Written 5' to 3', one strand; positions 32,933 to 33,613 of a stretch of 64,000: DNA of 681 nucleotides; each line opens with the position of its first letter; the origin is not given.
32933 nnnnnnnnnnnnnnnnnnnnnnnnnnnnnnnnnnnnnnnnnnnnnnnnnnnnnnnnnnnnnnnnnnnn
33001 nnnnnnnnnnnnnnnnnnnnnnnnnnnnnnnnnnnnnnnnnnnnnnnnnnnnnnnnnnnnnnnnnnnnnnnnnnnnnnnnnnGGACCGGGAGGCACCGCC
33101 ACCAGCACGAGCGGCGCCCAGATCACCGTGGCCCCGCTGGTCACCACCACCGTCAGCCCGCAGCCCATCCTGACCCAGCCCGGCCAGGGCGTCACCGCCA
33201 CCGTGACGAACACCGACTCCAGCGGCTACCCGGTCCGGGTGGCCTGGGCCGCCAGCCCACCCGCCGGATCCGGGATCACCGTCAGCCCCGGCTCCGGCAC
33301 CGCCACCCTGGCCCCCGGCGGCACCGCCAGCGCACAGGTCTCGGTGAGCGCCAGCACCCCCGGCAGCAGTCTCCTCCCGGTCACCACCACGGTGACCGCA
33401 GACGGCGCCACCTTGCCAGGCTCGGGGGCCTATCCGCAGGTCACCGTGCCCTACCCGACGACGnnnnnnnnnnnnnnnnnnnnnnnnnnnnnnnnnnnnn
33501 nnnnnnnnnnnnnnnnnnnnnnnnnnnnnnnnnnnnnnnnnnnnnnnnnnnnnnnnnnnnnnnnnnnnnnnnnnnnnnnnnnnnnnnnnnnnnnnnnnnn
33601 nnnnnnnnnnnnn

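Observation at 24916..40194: The same ~190-aa uncharacterised C-terminal module is appended to three unrelated glycoside hydrolases (GH51-like, GH3, GH2)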

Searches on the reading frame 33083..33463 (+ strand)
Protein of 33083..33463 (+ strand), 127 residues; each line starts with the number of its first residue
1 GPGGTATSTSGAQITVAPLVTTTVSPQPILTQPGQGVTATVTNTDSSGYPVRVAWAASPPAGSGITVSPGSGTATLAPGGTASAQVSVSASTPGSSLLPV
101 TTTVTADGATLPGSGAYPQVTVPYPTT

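Call 66: search_protein_families(library=pfam, proteins=[window:33083-33463:+], max_evalue=1)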
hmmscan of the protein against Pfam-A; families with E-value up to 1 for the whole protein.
window:33083-33463:+ (127 aa): 4 families
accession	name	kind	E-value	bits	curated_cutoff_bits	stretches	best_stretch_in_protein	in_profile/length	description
PF22544.2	HYDIN_VesB_CFA65-like_Ig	-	0.015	16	25.5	1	38-95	24-77/100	HYDIN/CFA65/VesB-like, Ig-like domain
PF05506.17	PLipase_C_C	-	0.097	14.1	24.4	0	73-107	15-47/80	Bacterial phospholipase C, C-terminal domain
PF24798.1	Ig-CFAP74_4th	-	0.23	12.1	28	1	35-96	15-73/95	CFAP74 forth Ig-like domain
PF02369.22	Big_1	-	0.64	10.6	34.9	1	21-104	3-92/93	Bacterial Ig-like domain (group 1)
